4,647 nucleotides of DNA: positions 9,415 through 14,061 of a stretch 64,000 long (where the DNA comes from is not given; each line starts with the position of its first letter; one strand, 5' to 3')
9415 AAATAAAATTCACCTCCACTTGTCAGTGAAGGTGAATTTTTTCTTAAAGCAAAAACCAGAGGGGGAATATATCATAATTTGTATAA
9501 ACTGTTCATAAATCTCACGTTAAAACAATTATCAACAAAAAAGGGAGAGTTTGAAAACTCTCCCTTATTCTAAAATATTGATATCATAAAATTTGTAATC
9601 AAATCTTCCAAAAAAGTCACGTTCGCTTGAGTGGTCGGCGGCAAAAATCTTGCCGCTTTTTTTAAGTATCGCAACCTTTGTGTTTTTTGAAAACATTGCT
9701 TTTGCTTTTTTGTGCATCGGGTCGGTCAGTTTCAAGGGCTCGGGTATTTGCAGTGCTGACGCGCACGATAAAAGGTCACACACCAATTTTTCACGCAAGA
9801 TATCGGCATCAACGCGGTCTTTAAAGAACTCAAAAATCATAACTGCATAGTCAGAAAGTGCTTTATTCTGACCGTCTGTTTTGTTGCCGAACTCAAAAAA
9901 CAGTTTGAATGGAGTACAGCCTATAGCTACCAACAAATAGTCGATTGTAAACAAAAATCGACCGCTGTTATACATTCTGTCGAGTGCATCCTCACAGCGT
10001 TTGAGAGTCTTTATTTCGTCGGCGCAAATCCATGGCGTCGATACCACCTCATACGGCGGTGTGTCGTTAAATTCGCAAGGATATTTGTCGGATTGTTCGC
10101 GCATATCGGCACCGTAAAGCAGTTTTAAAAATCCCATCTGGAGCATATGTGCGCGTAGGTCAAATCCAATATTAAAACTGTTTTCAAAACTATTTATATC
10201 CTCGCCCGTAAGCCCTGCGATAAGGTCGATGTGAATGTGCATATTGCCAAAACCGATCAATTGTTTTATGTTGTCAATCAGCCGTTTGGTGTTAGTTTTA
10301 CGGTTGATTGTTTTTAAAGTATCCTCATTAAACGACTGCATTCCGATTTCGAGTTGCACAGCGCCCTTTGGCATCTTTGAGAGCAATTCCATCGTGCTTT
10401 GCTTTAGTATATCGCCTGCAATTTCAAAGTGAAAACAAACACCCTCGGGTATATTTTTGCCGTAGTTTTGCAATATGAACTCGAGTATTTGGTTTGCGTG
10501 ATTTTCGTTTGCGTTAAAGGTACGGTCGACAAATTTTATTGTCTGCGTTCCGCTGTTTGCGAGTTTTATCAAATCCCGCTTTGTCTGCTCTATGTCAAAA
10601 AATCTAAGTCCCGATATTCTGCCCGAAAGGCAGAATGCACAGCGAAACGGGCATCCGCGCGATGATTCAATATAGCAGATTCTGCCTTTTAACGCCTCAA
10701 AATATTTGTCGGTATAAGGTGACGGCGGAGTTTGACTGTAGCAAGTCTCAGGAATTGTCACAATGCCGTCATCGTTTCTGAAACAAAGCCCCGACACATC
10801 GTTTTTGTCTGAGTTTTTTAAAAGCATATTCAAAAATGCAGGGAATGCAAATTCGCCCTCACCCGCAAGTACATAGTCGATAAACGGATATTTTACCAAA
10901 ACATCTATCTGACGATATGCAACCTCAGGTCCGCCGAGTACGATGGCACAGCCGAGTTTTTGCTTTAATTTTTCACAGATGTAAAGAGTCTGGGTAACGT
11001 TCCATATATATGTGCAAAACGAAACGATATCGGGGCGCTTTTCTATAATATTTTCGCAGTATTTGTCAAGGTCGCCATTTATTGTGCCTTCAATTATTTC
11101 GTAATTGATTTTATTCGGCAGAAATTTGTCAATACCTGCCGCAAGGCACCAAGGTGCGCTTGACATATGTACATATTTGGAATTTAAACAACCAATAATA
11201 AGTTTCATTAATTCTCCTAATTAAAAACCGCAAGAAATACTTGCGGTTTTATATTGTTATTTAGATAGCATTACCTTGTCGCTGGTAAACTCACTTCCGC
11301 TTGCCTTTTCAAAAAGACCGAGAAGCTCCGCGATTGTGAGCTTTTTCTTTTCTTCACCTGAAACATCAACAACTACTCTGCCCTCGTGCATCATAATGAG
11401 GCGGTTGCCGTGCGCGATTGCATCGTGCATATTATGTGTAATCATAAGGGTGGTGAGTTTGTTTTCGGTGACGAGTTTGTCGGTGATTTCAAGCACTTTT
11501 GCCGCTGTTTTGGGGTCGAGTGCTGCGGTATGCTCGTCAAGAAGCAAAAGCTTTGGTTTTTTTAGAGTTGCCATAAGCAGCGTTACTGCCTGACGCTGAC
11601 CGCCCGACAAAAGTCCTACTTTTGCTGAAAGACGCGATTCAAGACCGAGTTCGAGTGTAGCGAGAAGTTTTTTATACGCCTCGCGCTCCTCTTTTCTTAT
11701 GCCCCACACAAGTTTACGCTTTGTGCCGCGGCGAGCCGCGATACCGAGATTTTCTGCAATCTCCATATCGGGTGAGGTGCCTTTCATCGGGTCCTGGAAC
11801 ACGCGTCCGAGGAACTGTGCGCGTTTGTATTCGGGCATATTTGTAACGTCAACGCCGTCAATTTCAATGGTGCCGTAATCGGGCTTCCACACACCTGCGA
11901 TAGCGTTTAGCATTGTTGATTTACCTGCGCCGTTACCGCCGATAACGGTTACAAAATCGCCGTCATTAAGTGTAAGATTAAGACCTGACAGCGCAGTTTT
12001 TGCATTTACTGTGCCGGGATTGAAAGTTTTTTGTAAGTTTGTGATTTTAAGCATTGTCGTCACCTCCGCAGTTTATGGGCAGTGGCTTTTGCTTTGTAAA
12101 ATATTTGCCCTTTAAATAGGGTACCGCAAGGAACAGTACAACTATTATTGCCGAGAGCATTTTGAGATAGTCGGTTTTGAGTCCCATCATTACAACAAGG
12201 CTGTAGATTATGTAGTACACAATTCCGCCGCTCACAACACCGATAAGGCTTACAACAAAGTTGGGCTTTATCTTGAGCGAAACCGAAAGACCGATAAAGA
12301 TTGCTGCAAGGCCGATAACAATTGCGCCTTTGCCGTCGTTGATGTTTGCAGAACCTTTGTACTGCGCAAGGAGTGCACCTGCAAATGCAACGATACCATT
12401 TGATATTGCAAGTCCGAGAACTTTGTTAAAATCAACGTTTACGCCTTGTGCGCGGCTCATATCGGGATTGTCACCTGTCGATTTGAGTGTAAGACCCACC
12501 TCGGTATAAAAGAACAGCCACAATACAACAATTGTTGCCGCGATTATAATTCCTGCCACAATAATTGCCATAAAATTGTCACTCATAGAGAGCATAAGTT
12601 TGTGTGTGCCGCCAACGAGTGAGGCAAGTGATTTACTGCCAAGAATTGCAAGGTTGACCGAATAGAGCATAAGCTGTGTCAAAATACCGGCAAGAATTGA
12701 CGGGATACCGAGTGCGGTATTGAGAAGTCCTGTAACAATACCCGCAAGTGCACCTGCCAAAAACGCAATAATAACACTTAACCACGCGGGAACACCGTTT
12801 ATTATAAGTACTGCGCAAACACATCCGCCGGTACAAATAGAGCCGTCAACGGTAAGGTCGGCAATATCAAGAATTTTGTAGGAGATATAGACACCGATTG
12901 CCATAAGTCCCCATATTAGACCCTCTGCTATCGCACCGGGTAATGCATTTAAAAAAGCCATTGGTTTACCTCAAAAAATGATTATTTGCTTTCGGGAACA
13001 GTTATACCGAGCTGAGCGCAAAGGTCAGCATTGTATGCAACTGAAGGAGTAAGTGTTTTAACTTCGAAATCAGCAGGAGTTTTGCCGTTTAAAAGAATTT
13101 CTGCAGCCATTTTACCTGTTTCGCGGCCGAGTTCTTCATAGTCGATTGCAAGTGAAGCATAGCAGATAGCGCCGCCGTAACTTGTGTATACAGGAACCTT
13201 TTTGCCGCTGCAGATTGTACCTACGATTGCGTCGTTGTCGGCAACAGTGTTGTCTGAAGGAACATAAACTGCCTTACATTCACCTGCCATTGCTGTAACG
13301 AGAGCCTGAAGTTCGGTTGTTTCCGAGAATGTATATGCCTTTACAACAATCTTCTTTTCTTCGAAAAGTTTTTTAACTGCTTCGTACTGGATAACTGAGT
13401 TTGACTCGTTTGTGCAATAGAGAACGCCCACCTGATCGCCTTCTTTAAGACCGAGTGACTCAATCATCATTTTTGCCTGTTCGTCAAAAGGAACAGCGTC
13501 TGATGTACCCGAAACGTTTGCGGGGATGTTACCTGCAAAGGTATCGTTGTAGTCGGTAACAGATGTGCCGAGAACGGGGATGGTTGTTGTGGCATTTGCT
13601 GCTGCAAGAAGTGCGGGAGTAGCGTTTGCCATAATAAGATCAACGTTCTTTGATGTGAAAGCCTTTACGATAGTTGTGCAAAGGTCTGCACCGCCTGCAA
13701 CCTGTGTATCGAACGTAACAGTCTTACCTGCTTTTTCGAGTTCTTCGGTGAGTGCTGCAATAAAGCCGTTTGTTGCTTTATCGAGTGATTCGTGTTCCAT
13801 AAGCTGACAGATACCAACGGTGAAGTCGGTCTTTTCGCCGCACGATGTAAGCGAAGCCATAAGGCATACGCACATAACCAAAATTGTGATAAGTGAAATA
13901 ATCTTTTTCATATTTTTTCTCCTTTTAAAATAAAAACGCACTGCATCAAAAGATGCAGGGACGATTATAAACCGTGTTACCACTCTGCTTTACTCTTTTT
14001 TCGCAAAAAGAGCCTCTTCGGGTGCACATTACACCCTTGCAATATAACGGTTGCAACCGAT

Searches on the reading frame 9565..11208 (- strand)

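Call 4: search_protein_families(library=pfam, proteins=[window:9565-11208:-])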
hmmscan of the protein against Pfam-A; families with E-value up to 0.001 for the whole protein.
window:9565-11208:- (547 aa): 3 families
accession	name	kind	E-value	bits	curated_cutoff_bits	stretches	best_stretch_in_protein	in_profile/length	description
PF13311.11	DUF4080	-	4.5e-21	76.3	22.9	1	374-511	1-146/188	Protein of unknown function (DUF4080)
PF04055.27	Radical_SAM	-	1.3e-16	61.7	29.5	1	180-344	1-162/166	Radical SAM superfamily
PF02310.24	B12-binding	-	3.5e-10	40.2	32.1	1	48-125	41-120/121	B12 binding domain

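Call 5: search_protein_families(library=ncbifam, proteins=[window:9565-11208:-])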
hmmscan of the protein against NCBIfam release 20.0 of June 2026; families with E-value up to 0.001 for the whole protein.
window:9565-11208:- (547 aa): 40 families (the best 25 are shown)
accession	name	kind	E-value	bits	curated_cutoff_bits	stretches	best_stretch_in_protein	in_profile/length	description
NF033712.0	B12_rSAM_KedN5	subfamily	1.4e-26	92.9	700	1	54-343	57-362/624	KedN5 family methylcobalamin-dependent radical SAM C-methyltransferase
TIGR04013.1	B12_SAM_MJ_1487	hypoth_equivalog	1.1e-24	87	251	1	47-346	31-328/382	TIGR04013 family B12-binding domain/radical SAM domain-containing protein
TIGR03975.1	rSAM_ocin_1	subfamily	2e-18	66.2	281.85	1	42-311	112-391/606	RiPP maturation radical SAM C-methyltransferase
TIGR04072.2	rSAM_ladder_B12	equivalog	4.3e-18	65.2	360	1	68-312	79-311/443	lipid biosynthesis B12-binding/radical SAM protein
TIGR02026.1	BchE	equivalog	5.1e-18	65.2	481.35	1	48-355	53-369/497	magnesium-protoporphyrin IX monomethyl ester anaerobic oxidative cyclase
TIGR04479.1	bcpD_PhpK_rSAM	subfamily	4.6e-17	61.6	600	1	88-346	142-404/504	PhpK family radical SAM P-methyltransferase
TIGR04367.1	HpnR_B12_rSAM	equivalog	1.5e-14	53.4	650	1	48-331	50-333/490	hopanoid C-3 methylase HpnR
TIGR04014.1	B12_SAM_MJ_0865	equivalog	9.7e-14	51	360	1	82-344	64-329/434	methyl-coenzyme M reductase glutamine C-methyltransferase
NF050148.1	rSAM_ApyD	equivalog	1e-13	50.6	750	1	49-196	65-218/645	RiPP biosynthesis radical SAM protein ApyD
NF038361.1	rSAM_Sden_1168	equivalog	6.6e-12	44.7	575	1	48-373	130-473/560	Sden_1168 family B12-binding radical SAM P-methyltransferase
TIGR03471.1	HpnJ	equivalog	3.3e-10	39.4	577.6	1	71-370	81-384/472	hopanoid biosynthesis associated radical SAM protein HpnJ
TIGR04295.1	B12_rSAM_oligo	hypoth_equivalog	1.4e-09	37.1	400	1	169-306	191-317/422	TIGR04295 family B12-binding domain-containing radical SAM protein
TIGR04190.1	B12_SAM_Ta0216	equivalog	5.4e-09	35.2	500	1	87-155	110-179/554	TIGR04190 family B12-binding domain/radical SAM domain protein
TIGR04107.1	rSAM_HutW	equivalog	1.5e-08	33.9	400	1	281-377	150-246/419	heme anaerobic degradation radical SAM methyltransferase ChuW/HutW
TIGR00089.1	TIGR00089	subfamily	2.7e-08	33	251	1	174-347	137-314/429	MiaB/RimO family radical SAM methylthiotransferase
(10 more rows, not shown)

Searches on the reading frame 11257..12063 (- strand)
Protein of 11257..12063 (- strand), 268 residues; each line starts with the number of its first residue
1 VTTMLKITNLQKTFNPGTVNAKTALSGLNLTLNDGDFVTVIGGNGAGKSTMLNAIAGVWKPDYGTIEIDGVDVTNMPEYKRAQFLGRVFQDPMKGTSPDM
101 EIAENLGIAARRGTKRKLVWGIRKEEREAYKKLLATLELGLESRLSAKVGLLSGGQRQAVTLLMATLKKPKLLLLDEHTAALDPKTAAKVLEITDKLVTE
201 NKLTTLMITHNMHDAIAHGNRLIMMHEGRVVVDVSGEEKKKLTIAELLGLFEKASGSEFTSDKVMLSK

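Call 4: search_protein_families(library=pfam, proteins=[window:11257-12063:-])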
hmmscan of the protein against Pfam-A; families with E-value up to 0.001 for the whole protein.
window:11257-12063:- (268 aa): 7 families
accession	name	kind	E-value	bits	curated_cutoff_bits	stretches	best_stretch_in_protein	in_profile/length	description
PF00005.33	ABC_tran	-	1.3e-28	100.7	25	1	25-180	1-137/137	ABC transporter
PF02463.25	SMC_N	-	1.4e-08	34.9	40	1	127-215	120-204/220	RecF/RecN/SMC N terminal domain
PF13304.12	AAA_21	-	3e-07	31.2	27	0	152-212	238-300/304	AAA domain, putative AbiEii toxin, Type IV TA system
PF09818.15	ABC_ATPase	-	1.3e-05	24.8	23.2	0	31-59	76-104/283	P-loop domain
PF13604.12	AAA_30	-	0.00021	21.5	27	1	32-196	14-114/191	AAA domain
PF13555.12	AAA_29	-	0.00036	20.7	27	1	32-61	19-48/61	P-loop containing region of AAA domain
PF13514.12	AAA_27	-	0.00056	20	22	0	28-56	19-47/206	AAA domain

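Call 5: search_protein_families(library=ncbifam, proteins=[window:11257-12063:-])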
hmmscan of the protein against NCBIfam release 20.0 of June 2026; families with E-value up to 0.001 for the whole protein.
window:11257-12063:- (268 aa): 189 families (the best 25 are shown)
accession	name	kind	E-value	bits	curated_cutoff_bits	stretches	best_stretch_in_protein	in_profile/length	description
TIGR04521.1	ECF_ATPase_2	equivalog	2.2e-38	132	330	1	6-236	2-229/279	energy-coupling factor transporter ATPase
TIGR03864.1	PQQ_ABC_ATP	hypoth_equivalog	3.5e-37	128.1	302.25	1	6-236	3-216/236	ABC transporter, ATP-binding subunit, PQQ-dependent alcohol dehydrogenase system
TIGR02315.1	ABC_phnC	equivalog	9.8e-37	126.7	266.1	1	4-243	1-237/243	phosphonate ABC transporter ATP-binding protein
TIGR03375.1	type_I_sec_LssB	subfamily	1e-36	126.5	693.1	1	20-234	478-683/696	type I secretion system permease/ATPase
TIGR01188.1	drrA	subfamily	4.2e-36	124.8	312.45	1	23-242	7-214/302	daunorubicin resistance ABC transporter, ATP-binding protein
TIGR04520.1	ECF_ATPase_1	equivalog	4.5e-36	124.6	315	1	6-236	2-220/269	energy-coupling factor transporter ATPase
TIGR03265.1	PhnT2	equivalog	4.1e-35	121.6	457.7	1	3-231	3-214/353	putative 2-aminoethylphosphonate ABC transporter ATP-binding protein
NF006987.0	PRK09452.1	equivalog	7.5e-35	120.3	482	1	3-235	16-231/378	spermidine/putrescine ABC transporter ATP-binding protein PotA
NF010158.0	PRK13637.1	equivalog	1.3e-34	119.6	390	1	5-237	3-230/287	energy-coupling factor transporter ATPase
TIGR03411.1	urea_trans_UrtD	equivalog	2.3e-34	119.2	304.1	1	4-233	2-223/242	urea ABC transporter ATP-binding protein UrtD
TIGR01277.1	thiQ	equivalog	4.1e-34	118.1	245.05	1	21-232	10-209/213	thiamine ABC transporter ATP-binding protein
NF047930.1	ABC_ATP_B6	equivalog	5.3e-34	117.7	670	1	5-246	3-230/510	putative B6 ABC transporter ATP-binding protein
TIGR02857.1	CydD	equivalog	3.7e-33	115.3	435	1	6-216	323-521/529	thiol reductant ABC exporter subunit CydD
NF008039.0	PRK10771.1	equivalog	5.5e-33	114.3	298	1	28-250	18-230/234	thiamine ABC transporter ATP-binding protein ThiQ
NF040840.2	tungstate_WtpC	equivalog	6.9e-33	114.4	440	1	4-232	1-211/347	tungstate ABC transporter ATP-binding protein WtpC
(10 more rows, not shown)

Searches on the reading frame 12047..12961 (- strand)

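Call 4: search_protein_families(library=pfam, proteins=[window:12047-12961:-])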
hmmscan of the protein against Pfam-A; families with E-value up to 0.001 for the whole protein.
window:12047-12961:- (304 aa): 1 family
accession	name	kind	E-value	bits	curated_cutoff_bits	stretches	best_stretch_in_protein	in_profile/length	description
PF02653.21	BPD_transp_2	-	1.5e-29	103.4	26.8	1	13-278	8-269/269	Branched-chain amino acid transport system / permease component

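Call 5: search_protein_families(library=ncbifam, proteins=[window:12047-12961:-])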
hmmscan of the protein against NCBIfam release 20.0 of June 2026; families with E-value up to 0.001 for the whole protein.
window:12047-12961:- (304 aa): 6 families
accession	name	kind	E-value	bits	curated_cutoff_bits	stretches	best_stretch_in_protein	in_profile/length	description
NF007014.0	PRK09478.1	equivalog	2e-10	40.5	386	1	56-284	102-331/336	galactose/methyl galactoside ABC transporter permease MglC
NF011961.0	PRK15432.1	equivalog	1.5e-08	34.3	388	1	19-275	49-298/344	autoinducer 2 ABC transporter permease LsrC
NF008441.0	PRK11285.1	equivalog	2.1e-06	27.1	378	1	18-251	67-293/333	L-arabinose ABC transporter permease AraH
NF040906.3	GguB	equivalog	3e-05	23.4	450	0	20-140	45-168/375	multiple monosaccharide ABC transporter permease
NF007067.0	PRK09512.1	equivalog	0.00025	20.3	398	1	17-276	56-312/321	ribose ABC transporter permease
NF047929.1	ABC_B6_perm_2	equivalog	0.00027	20.2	400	1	19-288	58-333/337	putative B6 ABC transporter permease subunit 2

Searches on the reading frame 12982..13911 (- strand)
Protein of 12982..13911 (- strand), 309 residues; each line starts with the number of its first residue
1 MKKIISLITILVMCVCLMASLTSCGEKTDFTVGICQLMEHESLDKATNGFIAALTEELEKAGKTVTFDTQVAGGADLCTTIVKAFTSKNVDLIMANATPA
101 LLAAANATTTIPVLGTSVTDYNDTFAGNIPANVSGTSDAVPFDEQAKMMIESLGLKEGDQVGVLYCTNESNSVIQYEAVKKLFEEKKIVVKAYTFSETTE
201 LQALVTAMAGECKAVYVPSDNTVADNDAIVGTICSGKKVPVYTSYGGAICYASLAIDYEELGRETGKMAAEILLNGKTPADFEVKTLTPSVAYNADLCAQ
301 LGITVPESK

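Call 4: search_protein_families(library=pfam, proteins=[window:12982-13911:-])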
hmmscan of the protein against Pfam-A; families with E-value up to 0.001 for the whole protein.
window:12982-13911:- (309 aa): 1 family
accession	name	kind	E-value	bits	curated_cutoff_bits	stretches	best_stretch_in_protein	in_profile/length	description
PF04392.18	ABC_sub_bind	-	1.9e-38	132.8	25.9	1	32-308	2-284/293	ABC transporter substrate binding protein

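Call 5: search_protein_families(library=ncbifam, proteins=[window:12982-13911:-])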
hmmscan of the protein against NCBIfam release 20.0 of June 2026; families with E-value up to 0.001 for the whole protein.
window:12982-13911:- (309 aa): 1 family
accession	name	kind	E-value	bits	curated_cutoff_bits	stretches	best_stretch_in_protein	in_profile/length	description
NF041285.1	ABC_SBP_TrpX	equivalog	6.6e-52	176.6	390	1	5-308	3-316/322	tryptophan ABC transporter substrate-binding protein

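Call 6: search_solved_structures(query=window:12982-13911:-, max_evalue=0.001, show_alignments=3)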
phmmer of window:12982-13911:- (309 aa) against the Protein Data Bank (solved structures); distinct sequences matched with E-value up to 0.001: 3.
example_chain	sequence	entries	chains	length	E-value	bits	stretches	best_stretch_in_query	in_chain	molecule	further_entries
6hni_A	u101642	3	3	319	6.8e-37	131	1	28-307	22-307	ABC-type transport system, sugar-family extracellular solute-binding protein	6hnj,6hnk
3lft_A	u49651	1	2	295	2.1e-30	109.7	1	31-308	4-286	uncharacterized protein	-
3lkv_A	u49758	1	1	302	4.7e-28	102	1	31-308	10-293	uncharacterized CONSERVED DOMAIN PROTEIN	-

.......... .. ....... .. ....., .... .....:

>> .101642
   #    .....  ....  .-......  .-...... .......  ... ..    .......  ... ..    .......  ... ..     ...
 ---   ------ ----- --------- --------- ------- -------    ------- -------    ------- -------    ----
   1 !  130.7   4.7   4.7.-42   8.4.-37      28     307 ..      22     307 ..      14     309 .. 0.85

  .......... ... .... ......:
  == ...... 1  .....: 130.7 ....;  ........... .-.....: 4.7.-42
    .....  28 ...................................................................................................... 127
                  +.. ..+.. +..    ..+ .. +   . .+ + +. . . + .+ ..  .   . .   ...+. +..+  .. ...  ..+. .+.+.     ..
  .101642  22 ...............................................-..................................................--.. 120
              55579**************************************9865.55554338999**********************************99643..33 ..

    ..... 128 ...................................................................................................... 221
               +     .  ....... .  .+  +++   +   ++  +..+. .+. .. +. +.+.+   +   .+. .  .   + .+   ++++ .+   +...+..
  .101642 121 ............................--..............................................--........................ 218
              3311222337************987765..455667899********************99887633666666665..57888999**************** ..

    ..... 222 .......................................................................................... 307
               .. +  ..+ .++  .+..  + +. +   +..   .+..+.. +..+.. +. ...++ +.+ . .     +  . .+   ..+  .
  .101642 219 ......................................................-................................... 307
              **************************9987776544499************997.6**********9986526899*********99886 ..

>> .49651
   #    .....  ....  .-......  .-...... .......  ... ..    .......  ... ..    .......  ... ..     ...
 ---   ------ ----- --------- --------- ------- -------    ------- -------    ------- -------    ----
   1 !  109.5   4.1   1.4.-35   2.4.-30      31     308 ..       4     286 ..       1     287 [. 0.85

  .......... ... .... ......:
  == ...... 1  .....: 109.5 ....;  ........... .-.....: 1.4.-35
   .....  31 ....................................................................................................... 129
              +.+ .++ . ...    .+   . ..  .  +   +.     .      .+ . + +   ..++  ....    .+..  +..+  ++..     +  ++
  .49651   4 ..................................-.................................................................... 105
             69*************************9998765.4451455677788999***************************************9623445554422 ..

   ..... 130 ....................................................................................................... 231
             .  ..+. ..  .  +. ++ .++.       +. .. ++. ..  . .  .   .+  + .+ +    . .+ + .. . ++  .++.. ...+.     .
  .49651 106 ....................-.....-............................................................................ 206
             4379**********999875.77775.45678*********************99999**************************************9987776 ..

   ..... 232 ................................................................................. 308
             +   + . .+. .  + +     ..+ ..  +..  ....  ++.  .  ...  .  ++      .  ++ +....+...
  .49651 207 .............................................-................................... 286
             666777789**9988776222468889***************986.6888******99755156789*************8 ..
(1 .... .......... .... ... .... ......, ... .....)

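Call 12: find_related_loci(query=window:12982-13911:-, collection=genome_contigs, flank=3500)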
Query window:12982-13911:- (309 aa) in genome_contigs; peptide patterns used: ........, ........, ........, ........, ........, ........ (x = any residue, [..] = any of these).
599 stretches matched a pattern (row limit reached: there are more); 280 encode a relative of the query (tblastn E <= 1e-3); the best 80 are kept; 80 distinct loci.
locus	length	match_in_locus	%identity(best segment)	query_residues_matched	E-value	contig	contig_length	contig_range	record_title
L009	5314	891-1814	84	1-308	2e-175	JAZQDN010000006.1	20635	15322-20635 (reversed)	MAG: Eubacteriales bacterium isolate T1900044636_TS20190102.MAGScoT_cleanbin_000043 SGB_1154_k141_2293652, whole genome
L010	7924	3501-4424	81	1-308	1e-166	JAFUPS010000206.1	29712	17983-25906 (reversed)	MAG: Clostridia bacterium isolate RGIG4713 Roe_deer_Rectum.Co__c2352634, whole genome shotgun sequence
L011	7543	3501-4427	80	1-307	2e-162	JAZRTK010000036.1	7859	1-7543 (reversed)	MAG: Eubacteriales bacterium isolate T1900045343_YK20190033.MAGScoT_cleanbin_000010 SGB_6675_k141_1237240, whole genome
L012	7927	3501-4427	78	1-307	5e-161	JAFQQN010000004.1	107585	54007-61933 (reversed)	MAG: Clostridia bacterium isolate RGIG2059 Goat_Colon-2__c219916, whole genome shotgun sequence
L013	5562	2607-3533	79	1-307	2e-162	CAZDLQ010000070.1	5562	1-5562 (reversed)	MAG TPA_asm: uncultured Oscillospiraceae bacterium isolate SRP315200_co1_893 genome assembly, contig: NODE_36344_length_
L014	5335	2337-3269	78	1-308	4e-161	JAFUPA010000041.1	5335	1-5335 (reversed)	MAG: Clostridia bacterium isolate RGIG4695 Roe_deer_Rectum.Co__c1126226, whole genome shotgun sequence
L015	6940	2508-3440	78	1-308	5e-159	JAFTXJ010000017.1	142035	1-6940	MAG: Clostridia bacterium isolate RGIG4236 Roe_deer_Colon-4__c2452, whole genome shotgun sequence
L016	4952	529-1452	78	1-308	7e-159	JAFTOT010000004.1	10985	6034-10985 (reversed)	MAG: Clostridia bacterium isolate RGIG4012 Roe_deer_Cecum-5__c561421, whole genome shotgun sequence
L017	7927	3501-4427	76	1-308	7e-158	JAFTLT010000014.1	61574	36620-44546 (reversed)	MAG: Clostridia bacterium isolate RGIG3934 Roe_deer_Cecum-3__c1988, whole genome shotgun sequence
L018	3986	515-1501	74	1-308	5e-163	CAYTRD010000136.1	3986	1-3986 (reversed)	MAG TPA_asm: uncultured Ruminococcus sp. isolate SRP315200_co2_276 genome assembly, contig: NODE_45411_length_3986_cov_2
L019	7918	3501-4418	77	1-306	9e-158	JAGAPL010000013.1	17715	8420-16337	MAG: Clostridia bacterium isolate RGIG8654 Water_deer_Cecum.Co__c56062, whole genome shotgun sequence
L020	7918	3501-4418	77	1-306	6e-158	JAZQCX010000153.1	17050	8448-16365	MAG: Acetatifactor sp. isolate T1900044637_TS20190103.MAGScoT_cleanbin_000039 SGB_1184_k141_1986783, whole genome shotgu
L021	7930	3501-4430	78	1-308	1e-157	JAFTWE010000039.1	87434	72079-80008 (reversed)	MAG: Clostridia bacterium isolate RGIG4205 Roe_deer_Colon-3__c305596, whole genome shotgun sequence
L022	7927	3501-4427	77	1-307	3e-157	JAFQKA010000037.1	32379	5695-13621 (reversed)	MAG: Clostridia bacterium isolate RGIG1890 Goat_Cecum.Co__c1407589, whole genome shotgun sequence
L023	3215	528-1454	77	1-308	3e-164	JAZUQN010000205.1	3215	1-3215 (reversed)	MAG: Eubacteriales bacterium isolate T1900044857_TS20190323.MAGScoT_cleanbin_000049 SGB_3072_k141_478679, whole genome s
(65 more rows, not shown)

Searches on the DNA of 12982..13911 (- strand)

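Call 36: search_rna_families(sources=[L030, L054, L064, L068, L077, L080, L083], threshold=evalue, max_evalue=0.001, show_alignments=0)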
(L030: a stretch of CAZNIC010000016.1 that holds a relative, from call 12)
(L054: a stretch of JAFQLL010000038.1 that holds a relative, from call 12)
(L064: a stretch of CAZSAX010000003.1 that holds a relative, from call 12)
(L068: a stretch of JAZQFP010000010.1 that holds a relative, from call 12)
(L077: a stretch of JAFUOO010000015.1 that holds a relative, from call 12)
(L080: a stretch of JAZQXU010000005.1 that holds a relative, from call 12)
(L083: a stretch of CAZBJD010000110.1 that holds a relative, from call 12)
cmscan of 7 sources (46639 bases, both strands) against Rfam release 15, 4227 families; matches with E-value up to 0.001: 3.
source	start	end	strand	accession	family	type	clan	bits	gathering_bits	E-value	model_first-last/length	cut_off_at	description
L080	7236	7660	+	RF00177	SSU_rRNA_bacteria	Gene; rRNA;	CL00111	387.7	50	7.4e-120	1-408/1533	3'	Bacterial small subunit ribosomal RNA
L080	3336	3423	+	RF00005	tRNA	Gene; tRNA;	CL00001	50.8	29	4.5e-08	1-71/71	no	tRNA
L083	4208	4278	+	RF01706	Gut-1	Gene; sRNA;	-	47.6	50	2e-06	1-77/77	no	Gut-1 RNA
